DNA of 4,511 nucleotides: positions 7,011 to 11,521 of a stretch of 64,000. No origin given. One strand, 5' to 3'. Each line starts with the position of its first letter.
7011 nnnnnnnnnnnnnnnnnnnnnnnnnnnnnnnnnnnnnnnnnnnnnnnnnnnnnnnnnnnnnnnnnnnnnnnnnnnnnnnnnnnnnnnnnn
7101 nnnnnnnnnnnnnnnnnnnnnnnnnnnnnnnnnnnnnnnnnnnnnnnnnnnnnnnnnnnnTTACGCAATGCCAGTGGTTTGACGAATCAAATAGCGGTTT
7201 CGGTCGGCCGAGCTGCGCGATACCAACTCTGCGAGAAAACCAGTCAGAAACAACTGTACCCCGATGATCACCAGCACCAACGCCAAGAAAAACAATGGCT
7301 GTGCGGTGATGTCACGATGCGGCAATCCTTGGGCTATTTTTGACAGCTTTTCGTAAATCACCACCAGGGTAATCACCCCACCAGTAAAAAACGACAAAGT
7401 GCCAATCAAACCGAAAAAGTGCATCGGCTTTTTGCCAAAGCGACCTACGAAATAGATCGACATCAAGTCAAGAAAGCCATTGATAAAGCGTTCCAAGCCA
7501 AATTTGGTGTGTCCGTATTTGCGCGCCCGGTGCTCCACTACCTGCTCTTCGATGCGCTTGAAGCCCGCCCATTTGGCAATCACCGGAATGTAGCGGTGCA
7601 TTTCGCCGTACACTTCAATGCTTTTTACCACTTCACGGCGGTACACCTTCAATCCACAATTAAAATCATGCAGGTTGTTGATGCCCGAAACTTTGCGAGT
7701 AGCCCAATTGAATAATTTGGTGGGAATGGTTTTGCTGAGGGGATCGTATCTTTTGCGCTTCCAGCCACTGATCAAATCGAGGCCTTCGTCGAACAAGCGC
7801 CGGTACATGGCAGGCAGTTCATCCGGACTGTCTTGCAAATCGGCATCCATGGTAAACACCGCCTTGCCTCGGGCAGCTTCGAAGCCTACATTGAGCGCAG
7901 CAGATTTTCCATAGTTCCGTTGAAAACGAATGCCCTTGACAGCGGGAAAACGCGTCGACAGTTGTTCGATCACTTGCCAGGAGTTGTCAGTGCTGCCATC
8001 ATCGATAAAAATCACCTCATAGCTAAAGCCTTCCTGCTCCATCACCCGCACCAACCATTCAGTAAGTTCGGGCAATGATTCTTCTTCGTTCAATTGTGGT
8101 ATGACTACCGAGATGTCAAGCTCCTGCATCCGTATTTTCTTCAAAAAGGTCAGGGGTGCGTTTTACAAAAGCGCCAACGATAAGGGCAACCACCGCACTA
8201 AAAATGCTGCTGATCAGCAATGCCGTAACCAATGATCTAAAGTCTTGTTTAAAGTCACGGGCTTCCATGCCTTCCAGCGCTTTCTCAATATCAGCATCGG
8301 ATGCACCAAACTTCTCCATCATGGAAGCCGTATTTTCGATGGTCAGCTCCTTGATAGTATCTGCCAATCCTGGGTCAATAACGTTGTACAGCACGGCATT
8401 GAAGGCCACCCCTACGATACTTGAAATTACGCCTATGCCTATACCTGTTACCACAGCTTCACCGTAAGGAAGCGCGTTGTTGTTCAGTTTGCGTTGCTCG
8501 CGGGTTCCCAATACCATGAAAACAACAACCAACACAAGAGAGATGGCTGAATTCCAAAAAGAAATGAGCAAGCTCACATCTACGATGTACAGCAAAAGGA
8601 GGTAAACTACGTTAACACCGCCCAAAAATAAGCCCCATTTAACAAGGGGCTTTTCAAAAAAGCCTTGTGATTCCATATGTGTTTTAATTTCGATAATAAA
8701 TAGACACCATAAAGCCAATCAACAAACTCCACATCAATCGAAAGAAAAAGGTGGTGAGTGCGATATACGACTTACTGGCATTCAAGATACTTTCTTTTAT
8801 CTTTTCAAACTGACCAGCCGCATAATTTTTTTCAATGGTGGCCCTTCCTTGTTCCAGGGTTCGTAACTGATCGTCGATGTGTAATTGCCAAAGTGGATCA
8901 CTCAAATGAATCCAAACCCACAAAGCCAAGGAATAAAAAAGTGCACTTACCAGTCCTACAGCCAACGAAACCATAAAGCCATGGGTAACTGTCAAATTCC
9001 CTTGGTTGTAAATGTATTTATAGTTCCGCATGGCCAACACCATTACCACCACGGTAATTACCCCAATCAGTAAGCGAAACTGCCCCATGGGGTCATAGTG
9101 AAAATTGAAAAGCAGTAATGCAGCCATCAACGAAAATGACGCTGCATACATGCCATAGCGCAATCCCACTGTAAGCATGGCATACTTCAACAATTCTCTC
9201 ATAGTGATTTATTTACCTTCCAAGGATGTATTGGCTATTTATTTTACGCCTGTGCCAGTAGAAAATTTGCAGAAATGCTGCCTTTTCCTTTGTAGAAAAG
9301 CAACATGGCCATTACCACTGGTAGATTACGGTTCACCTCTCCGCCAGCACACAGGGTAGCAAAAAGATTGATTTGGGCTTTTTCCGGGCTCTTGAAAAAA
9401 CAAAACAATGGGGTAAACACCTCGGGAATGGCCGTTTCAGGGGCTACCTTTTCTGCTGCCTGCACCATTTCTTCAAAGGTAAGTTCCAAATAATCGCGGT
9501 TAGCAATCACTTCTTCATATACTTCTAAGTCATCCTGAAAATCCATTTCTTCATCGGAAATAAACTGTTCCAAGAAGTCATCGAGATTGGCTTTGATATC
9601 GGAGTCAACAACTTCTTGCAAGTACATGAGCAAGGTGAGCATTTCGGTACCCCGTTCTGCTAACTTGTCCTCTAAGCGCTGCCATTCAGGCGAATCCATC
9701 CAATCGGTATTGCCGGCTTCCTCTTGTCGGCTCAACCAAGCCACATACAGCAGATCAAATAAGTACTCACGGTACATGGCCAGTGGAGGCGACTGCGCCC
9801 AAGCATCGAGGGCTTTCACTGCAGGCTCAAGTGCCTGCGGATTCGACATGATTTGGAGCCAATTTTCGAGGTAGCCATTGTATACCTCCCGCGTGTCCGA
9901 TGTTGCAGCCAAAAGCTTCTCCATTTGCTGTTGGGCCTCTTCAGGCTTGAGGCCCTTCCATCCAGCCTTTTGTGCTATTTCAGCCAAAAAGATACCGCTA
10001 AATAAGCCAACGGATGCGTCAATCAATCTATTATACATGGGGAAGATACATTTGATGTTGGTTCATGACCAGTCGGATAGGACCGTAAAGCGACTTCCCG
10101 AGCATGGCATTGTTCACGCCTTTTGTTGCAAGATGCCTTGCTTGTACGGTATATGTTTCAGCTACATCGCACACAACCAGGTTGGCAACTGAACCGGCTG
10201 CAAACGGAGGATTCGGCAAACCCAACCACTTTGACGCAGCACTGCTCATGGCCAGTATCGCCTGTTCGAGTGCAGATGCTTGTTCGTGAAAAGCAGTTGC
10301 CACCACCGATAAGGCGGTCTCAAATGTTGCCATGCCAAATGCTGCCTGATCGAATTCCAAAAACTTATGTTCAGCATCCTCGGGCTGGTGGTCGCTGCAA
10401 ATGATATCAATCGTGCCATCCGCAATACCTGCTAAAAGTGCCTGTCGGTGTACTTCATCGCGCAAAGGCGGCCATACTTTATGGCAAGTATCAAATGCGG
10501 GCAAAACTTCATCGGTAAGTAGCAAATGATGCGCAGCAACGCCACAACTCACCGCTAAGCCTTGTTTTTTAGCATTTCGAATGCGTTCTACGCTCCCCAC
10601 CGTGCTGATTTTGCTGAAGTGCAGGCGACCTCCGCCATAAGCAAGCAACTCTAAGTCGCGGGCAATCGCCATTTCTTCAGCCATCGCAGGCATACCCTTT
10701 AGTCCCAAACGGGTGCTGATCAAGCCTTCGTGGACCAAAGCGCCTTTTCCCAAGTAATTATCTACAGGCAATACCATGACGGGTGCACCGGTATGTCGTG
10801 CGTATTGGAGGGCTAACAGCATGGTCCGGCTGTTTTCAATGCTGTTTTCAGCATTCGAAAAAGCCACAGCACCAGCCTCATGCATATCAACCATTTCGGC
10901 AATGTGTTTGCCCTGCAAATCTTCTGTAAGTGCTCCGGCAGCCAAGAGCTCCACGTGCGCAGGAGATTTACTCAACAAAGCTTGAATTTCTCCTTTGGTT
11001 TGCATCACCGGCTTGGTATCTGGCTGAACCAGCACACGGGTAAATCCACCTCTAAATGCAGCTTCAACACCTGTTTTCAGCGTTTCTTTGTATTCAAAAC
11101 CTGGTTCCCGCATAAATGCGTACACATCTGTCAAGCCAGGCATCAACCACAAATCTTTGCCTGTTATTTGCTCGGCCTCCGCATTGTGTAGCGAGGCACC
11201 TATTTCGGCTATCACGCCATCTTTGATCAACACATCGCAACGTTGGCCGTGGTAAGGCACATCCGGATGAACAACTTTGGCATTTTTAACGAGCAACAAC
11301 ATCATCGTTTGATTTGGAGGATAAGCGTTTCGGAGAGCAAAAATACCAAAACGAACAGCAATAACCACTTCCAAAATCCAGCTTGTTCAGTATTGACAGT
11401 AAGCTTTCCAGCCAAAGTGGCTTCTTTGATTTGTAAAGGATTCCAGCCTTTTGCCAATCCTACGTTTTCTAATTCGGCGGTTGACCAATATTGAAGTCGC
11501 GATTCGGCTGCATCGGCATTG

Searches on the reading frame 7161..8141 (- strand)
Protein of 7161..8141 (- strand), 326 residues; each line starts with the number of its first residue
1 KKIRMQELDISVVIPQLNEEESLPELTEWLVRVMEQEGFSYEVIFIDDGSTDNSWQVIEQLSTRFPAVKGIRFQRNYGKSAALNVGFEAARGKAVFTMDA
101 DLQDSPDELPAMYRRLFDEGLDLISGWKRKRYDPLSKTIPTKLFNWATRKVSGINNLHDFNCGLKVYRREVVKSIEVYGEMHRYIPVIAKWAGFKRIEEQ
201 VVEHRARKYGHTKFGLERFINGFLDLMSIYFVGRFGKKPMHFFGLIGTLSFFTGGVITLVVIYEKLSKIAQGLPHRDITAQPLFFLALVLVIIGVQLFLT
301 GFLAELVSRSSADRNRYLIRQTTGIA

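Call 74: search_protein_families(library=ncbifam, proteins=[window:7161-8141:-], max_evalue=0.00001)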
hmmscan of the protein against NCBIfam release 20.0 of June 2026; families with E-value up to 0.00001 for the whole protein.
window:7161-8141:- (326 aa): 15 families
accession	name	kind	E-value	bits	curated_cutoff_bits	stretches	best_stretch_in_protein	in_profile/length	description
NF007986.1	PRK10714.1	equivalog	7.5e-47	159.9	529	1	9-322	7-311/316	undecaprenyl-phosphate 4-deoxy-4-formamido-L-arabinose transferase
NF047588.1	GlcsyltransPgfSStrep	equivalog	3.9e-38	131.4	500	1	9-320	2-303/308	glycosyltransferase PgfS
TIGR04182.1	glyco_TIGR04182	equivalog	1.6e-21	77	325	1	9-312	1-287/293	S-layer glycoprotein N-glycosyltransferase AglJ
NF007482.0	PRK10073.1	equivalog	2.1e-18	66.5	423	1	7-118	5-108/334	glycosyltransferase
TIGR03937.1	PgaC_IcaA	equivalog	1e-15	57.6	422.3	1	8-101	45-135/407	poly-beta-1,6-N-acetyl-D-glucosamine synthase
NF041875.1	EPS_EpsD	equivalog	8.7e-13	48.4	370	1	10-109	1-97/325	exopolysaccharide biosynthesis glycosyltransferase EpsD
TIGR03965.1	mycofact_glyco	equivalog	3e-12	46.2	280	1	8-125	74-188/467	mycofactocin biosynthesis glycosyltransferase MftF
TIGR04283.1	glyco_like_mftF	equivalog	2.5e-11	43.6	182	1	10-104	1-85/221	TIGR04283 family arsenosugar biosynthesis glycosyltransferase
NF058614.1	PPMAGASynPpgS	equivalog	2.8e-11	43.3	370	1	9-213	1-205/226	polyprenyl-phospho-N-acetylgalactosaminyl synthase PpgS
NF038302.1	EPS_HpsE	equivalog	1.7e-10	40.4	300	1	8-102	1-97/307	hormogonium polysaccharide biosynthesis glycosyltransferase HpsE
NF010496.0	PRK13915.1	equivalog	7.5e-10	38.4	262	1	6-108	29-133/307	glucosyl-3-phosphoglycerate synthase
NF047683.1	TeichurnBiosyTuaG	equivalog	4.7e-09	36.3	400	1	7-109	5-104/252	teichuronic acid biosynthesis protein TuaG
TIGR03111.1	glyc2_xrt_Gpos1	hypoth_equivalog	2.5e-08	33.2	363.95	1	9-113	50-153/439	TIGR03111 family XrtG-associated glycosyltransferase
NF045692.1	OglycostaseCruG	equivalog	1.6e-06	27.3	600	1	9-125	42-161/386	2'-O-glycosyltransferase CruG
NF041391.1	DPhHxTase_Halo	equivalog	1e-05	24.7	375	0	42-177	26-155/213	dolichyl-phosphate hexose transferase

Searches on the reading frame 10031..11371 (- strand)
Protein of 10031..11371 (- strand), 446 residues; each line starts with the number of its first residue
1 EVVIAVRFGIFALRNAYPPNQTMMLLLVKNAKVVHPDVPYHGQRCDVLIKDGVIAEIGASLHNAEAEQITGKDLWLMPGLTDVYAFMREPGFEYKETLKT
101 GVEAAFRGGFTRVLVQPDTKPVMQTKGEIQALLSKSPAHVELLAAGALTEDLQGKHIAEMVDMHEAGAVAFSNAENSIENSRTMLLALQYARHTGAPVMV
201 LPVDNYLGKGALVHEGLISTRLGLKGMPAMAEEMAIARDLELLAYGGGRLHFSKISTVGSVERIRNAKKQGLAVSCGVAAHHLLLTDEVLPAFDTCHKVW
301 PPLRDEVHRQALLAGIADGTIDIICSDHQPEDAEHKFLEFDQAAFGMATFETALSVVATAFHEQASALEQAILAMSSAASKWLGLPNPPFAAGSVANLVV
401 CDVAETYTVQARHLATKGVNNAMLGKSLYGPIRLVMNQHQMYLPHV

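Call 75: search_protein_families(library=ncbifam, proteins=[window:10031-11371:-], max_evalue=0.001)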
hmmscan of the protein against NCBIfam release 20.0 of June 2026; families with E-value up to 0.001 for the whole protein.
window:10031-11371:- (446 aa): 33 families (the best 25 are shown)
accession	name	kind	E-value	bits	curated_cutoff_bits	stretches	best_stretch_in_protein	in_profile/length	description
NF005791.0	PRK07627.1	equivalog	5e-97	325.5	442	1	26-438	3-417/425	dihydroorotase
NF006836.0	PRK09357.1-1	equivalog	4.4e-94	315.6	538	1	35-436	7-417/432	dihydroorotase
NF006837.0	PRK09357.1-2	equivalog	4.4e-91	305.6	575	1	25-438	2-417/428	dihydroorotase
TIGR00857.1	pyrC_multi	subfamily_domain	6e-91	305.5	279.05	1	44-436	5-403/412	dihydroorotase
NF006845.0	PRK09357.2-6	equivalog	8.5e-90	301.5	728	1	25-436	2-418/428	dihydroorotase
NF006558.0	PRK09059.1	equivalog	2.8e-87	293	645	1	26-423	5-407/430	dihydroorotase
NF006841.0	PRK09357.2-2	equivalog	5.1e-83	279.1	640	1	41-430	15-404/421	dihydroorotase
NF006844.0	PRK09357.2-5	equivalog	1.6e-81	274.5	701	1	23-437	1-414/422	dihydroorotase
NF006838.0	PRK09357.1-3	equivalog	5.4e-80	269.3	644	1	25-436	2-414/423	dihydroorotase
NF005614.0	PRK07369.1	equivalog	3.7e-79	266.5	456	1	27-432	5-413/419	dihydroorotase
NF006843.0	PRK09357.2-4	equivalog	2.3e-78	264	786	1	26-436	3-413/431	dihydroorotase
NF006842.0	PRK09357.2-3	equivalog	3.8e-75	253.2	695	1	26-437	3-432/440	dihydroorotase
NF006839.0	PRK09357.1-4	equivalog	2.2e-73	247.3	576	1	26-438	2-415/422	dihydroorotase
NF006268.0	PRK08417.1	equivalog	1.2e-57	195.8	499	1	27-443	2-404/406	metal-dependent hydrolase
NF002668.0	PRK02382.1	equivalog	9.9e-51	172.8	452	1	27-417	7-386/436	dihydroorotase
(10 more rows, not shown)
